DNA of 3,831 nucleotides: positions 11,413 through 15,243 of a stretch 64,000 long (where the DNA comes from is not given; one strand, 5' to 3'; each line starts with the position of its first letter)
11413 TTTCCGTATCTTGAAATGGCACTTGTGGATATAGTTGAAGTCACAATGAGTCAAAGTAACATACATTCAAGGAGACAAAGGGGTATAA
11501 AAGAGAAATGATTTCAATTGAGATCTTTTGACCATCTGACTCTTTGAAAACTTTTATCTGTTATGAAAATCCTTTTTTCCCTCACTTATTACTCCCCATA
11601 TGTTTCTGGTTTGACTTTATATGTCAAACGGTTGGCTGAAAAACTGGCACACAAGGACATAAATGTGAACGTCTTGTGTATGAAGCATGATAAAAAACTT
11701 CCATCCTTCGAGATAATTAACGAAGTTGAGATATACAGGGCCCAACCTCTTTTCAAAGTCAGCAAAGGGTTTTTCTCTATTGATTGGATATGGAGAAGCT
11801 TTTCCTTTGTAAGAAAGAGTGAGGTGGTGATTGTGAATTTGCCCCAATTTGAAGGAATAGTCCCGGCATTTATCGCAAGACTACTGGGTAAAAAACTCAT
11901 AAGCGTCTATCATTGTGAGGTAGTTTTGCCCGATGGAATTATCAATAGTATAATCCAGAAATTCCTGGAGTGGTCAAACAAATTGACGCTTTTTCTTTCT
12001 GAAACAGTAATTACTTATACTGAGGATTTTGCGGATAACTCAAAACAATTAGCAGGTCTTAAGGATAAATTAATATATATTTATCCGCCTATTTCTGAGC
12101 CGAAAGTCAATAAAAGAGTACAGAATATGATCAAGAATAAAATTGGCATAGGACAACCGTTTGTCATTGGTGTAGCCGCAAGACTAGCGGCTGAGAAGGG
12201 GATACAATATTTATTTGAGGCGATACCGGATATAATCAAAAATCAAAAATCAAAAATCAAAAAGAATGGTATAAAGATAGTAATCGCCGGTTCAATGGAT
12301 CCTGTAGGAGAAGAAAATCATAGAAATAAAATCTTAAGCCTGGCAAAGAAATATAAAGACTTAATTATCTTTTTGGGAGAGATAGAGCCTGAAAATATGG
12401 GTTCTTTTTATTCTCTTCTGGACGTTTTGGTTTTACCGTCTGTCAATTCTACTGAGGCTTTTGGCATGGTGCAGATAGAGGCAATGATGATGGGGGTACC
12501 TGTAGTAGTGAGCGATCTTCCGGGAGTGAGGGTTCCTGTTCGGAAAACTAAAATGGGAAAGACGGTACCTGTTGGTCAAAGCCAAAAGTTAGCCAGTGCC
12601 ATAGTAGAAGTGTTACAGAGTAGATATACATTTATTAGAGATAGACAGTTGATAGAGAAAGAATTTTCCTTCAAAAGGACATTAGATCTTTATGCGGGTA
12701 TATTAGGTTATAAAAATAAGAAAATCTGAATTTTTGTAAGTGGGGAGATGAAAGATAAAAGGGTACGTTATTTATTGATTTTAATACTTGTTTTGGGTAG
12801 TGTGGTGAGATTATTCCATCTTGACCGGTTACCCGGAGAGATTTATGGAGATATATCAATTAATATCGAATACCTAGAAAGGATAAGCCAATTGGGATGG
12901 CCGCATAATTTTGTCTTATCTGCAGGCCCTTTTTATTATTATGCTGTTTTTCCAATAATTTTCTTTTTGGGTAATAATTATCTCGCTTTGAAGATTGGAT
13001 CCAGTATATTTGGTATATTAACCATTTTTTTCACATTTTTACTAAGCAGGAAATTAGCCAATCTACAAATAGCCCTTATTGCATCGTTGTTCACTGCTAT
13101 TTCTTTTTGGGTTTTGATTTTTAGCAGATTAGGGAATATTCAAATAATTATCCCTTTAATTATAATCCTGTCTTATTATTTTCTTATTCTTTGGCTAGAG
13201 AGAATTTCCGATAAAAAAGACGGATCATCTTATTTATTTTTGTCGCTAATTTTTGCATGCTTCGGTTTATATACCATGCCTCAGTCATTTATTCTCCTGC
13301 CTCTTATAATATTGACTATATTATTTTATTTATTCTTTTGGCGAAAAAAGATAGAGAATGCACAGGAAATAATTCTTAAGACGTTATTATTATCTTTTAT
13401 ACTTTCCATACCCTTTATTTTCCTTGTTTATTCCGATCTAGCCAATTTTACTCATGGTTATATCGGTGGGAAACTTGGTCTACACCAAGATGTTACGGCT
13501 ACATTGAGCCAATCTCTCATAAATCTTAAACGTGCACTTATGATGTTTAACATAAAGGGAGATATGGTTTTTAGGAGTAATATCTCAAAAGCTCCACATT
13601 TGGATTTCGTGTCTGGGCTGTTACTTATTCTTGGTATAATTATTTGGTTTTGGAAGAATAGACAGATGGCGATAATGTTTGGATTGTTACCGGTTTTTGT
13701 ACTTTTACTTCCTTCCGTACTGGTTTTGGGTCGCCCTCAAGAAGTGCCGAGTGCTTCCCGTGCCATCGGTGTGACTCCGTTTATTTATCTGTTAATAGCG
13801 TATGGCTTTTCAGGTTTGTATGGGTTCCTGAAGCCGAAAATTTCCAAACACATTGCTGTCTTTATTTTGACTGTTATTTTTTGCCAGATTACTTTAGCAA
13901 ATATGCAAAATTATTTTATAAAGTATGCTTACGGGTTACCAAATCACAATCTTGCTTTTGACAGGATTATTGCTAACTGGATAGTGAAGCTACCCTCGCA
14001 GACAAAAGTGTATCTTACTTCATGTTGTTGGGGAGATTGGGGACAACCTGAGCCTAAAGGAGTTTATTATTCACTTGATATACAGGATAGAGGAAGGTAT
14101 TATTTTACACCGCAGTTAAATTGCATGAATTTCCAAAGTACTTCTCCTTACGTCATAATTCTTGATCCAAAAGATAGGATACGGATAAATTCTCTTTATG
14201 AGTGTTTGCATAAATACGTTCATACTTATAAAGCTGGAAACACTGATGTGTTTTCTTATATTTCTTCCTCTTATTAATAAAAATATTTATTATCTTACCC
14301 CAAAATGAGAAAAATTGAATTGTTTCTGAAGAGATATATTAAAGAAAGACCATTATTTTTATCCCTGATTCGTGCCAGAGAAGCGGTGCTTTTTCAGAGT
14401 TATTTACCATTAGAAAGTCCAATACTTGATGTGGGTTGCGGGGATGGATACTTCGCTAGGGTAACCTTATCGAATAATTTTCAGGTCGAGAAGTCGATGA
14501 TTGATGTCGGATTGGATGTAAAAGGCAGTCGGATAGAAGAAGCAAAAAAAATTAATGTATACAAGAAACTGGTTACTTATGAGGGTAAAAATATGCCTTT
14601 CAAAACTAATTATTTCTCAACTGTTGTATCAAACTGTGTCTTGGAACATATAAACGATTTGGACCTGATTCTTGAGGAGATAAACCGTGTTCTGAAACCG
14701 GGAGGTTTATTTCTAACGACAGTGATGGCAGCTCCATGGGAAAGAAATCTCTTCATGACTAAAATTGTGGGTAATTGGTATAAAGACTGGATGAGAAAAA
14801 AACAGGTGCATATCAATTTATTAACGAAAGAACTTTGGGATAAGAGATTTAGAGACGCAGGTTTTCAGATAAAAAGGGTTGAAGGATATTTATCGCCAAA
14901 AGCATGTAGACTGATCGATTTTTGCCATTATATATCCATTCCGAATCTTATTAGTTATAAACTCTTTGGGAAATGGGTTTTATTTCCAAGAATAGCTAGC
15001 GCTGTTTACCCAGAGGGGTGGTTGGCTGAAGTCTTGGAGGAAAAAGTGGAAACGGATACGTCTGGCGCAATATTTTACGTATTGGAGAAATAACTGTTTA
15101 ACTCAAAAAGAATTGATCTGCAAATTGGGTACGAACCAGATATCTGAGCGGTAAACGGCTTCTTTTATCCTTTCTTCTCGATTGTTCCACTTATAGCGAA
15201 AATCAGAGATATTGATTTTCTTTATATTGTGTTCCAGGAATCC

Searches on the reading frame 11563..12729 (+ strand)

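Call 8: search_protein_families(library=pfam, proteins=[window:11563-12729:+], max_evalue=0.001)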
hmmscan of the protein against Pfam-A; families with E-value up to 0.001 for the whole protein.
window:11563-12729:+ (388 aa): 5 families
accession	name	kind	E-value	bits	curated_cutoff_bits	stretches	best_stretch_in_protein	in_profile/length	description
PF00534.26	Glycos_transf_1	-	2.3e-28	99.3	26.4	1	190-363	5-165/172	Glycosyl transferases group 1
PF13692.12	Glyco_trans_1_4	-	1.2e-25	90.9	27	1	200-352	2-141/142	Glycosyl transferases group 1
PF13439.12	Glyco_transf_4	-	5.6e-10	39.9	28.5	1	15-177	2-166/170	Glycosyltransferase Family 4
PF13579.12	Glyco_trans_4_4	-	1.2e-07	32.6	29.7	1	16-169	2-151/158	Glycosyl transferase 4-like domain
PF20706.3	GT4-conflict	-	3.9e-07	29.8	26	1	202-329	200-323/385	Family 4 Glycosyltransferase in conflict systems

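Call 93: search_protein_families(library=ncbifam, proteins=[window:11563-12729:+], max_evalue=0.001)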
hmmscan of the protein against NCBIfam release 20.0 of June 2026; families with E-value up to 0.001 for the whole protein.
window:11563-12729:+ (388 aa): 28 families (the best 25 are shown)
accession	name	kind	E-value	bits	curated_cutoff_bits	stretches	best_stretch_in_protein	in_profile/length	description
TIGR04157.1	glyco_rSAM_CFB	subfamily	2.1e-18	66.5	400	1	153-355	177-368/406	TIGR04157 family glycosyltransferase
NF012028.0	PRK15484.1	subfamily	3.5e-18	65.9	618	1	180-333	173-323/380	lipopolysaccharide N-acetylglucosaminyltransferase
TIGR03088.1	stp2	hypoth_equivalog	6e-17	61.7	409.05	1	179-380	175-369/374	TIGR03088 family PEP-CTERM/XrtA system glycosyltransferase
NF041876.1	EPS_EpsE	equivalog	2.5e-16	59.9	400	1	197-367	212-379/389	exopolysaccharide biosynthesis GT4 family glycosyltransferase EpsE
TIGR03449.1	mycothiol_MshA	equivalog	2.2e-14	53.2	462.5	1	191-356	211-372/406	D-inositol-3-phosphate glycosyltransferase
TIGR03999.1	thiol_BshA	equivalog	7e-14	51.5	273.7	1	144-375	143-364/375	N-acetyl-alpha-D-glucosaminyl L-malate synthase BshA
TIGR04063.1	stp3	hypoth_equivalog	4.3e-13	48.9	442.05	1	183-371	197-382/397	TIGR04063 family PEP-CTERM/XrtA system glycosyltransferase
TIGR02149.1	glgA_Coryne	subfamily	1e-12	47.9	302.4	1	187-356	191-358/391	glycogen synthase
TIGR04047.1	MSMEG_0565_glyc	hypoth_equivalog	1.9e-11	43.7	259.85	1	234-356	222-344/373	MSMEG_0565 family glycosyltransferase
TIGR02095.1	glgA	subfamily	7.4e-11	41.4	328.45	1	184-355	276-443/477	glycogen/starch synthase, ADP-glucose type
NF038298.1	EPS_HpsO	equivalog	1.6e-10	40.3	575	1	177-354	178-353/388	hormogonium polysaccharide biosynthesis glycosyltransferase HpsO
NF038295.1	EPS_HpsP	equivalog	2.2e-10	40.1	550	1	180-357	187-356/388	hormogonium polysaccharide biosynthesis glycosyltransferase HpsP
NF046085.1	XrtY_assoc_Gly1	equivalog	8.9e-09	34.7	400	1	197-370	207-370/387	XrtY-associated glycosyltransferase XYAG1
NF049988.1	MGlcDAGSynMgs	equivalog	9.7e-09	35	400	1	182-316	196-318/398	alpha-monoglucosyldiacylglycerol synthase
NF047684.1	TeichurnBiosyTuaC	equivalog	1.2e-08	34.3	550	1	146-353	165-354/391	teichuronic acid biosynthesis protein TuaC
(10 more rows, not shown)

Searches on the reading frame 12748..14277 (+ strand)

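Call 8: search_protein_families(library=pfam, proteins=[window:12748-14277:+], max_evalue=0.001)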
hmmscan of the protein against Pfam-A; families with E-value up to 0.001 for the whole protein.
window:12748-14277:+ (509 aa): 1 family
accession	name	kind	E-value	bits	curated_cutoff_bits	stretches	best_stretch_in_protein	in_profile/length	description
PF13231.12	PMT_2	-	8.4e-07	29.8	26.1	1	70-224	12-158/160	Dolichyl-phosphate-mannose-protein mannosyltransferase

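Call 93: search_protein_families(library=ncbifam, proteins=[window:12748-14277:+], max_evalue=0.001)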
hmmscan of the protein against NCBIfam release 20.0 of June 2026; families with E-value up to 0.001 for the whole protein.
window:12748-14277:+ (509 aa): 1 family
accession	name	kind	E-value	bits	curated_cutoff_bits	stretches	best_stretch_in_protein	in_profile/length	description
TIGR03663.1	TIGR03663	subfamily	2.5e-07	30.1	126.25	1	9-231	3-226/435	flippase activity-associated protein Agl23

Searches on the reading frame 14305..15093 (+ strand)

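Call 8: search_protein_families(library=pfam, proteins=[window:14305-15093:+], max_evalue=0.001)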
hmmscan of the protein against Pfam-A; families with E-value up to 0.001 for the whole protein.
window:14305-15093:+ (262 aa): 8 families
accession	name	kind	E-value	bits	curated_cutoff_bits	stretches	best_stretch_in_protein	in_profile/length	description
PF13489.12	Methyltransf_23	-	3.5e-17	63.1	27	1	26-189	11-161/164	Methyltransferase domain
PF08241.18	Methyltransf_11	-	3.1e-16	60.2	21.2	1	41-137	1-94/95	Methyltransferase domain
PF13847.12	Methyltransf_31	-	7.7e-14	52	27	1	39-152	6-129/145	Methyltransferase domain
PF13649.12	Methyltransf_25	-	1.4e-12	48.6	27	1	40-134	1-97/97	Methyltransferase domain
PF08242.18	Methyltransf_12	-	2.3e-11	44.7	30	1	41-136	1-98/98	Methyltransferase domain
PF01209.24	Ubie_methyltran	-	2.9e-06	27.2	20.1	1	39-138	50-151/233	ubiE/COQ5 methyltransferase family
PF03141.22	Methyltransf_29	-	6.5e-06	25.4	23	1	40-139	121-218/506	Putative S-adenosyl-L-methionine-dependent methyltransferase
PF07021.18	MetW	-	0.00094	19.3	21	0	31-130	8-102/193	Methionine biosynthesis protein MetW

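Call 93: search_protein_families(library=ncbifam, proteins=[window:14305-15093:+], max_evalue=0.001)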
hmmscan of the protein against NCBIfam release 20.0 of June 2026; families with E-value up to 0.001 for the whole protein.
window:14305-15093:+ (262 aa): 32 families (the best 25 are shown)
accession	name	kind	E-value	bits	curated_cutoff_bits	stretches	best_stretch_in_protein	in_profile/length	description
NF045667.1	MTase_DVU1556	equivalog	8.2e-21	74.4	155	1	35-193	21-166/213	DVU_1556 family methyltransferase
TIGR02072.1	BioC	equivalog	4e-12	46.5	184.95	1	38-142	36-136/244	malonyl-ACP O-methyltransferase BioC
NF047649.1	MTase_UXPK_star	exception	7.5e-11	41.6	460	1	39-159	80-202/283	methyltransferase/UXPK-star double selenoprotein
NF041536.1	ArsM_DUF2284_UU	exception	8e-11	40.9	575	1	40-139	80-181/459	arsenite methyltransferase/DUF2284 domain selenoprotein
TIGR01983.1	UbiG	equivalog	3.2e-10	39.7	102.95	1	37-195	50-208/228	bifunctional 2-polyprenyl-6-hydroxyphenol methylase/3-demethylubiquinol 3-O-methyltransferase UbiG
NF040539.1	AST_met_ArsM_2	exception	1.6e-09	38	240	1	39-140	59-165/262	putative arsinothricin biosynthesis methyltransferase ArsM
NF041537.1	ArsM_AhpD_UU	exception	4.2e-09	35.7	510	1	40-144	80-188/345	arsenite methyltransferase/AhpD domain selenoprotein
NF008300.0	PRK11088.1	equivalog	8.2e-09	35.3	303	1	36-145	85-185/272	23S rRNA (guanine(745)-N(1))-methyltransferase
NF045825.1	FAmtase_mtf2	equivalog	4.5e-08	32.6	400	1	40-142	62-162/248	fatty-acid O-methyltransferase Mtf2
NF043040.1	corrin_prot_MT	hypoth_equivalog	1.2e-07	31.4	180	1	36-195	41-204/216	corrinoid protein-associated methyltransferase CpaM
NF008823.0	PRK11873.1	subfamily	1.3e-07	31.4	263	1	40-137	81-180/272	arsenite methyltransferase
NF007610.0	PRK10258.1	equivalog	1.8e-07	30.7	342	1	39-140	45-140/251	malonyl-ACP O-methyltransferase BioC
TIGR01934.1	MenG_MenH_UbiE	subfamily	2.8e-07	30.1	158.35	1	36-155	39-156/223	ubiquinone/menaquinone biosynthesis methyltransferase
NF001244.0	PRK00216.1-5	equivalog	1e-06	28.2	216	1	36-159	48-171/236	bifunctional demethylmenaquinone methyltransferase/2-methoxy-6-polyprenyl-1,4-benzoquinol methylase UbiE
NF052510.1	methyltran_MpqE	exception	2.3e-06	27.2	335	1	40-147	50-160/234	methyl-plastoquinone biosynthesis methyltransferase MpqE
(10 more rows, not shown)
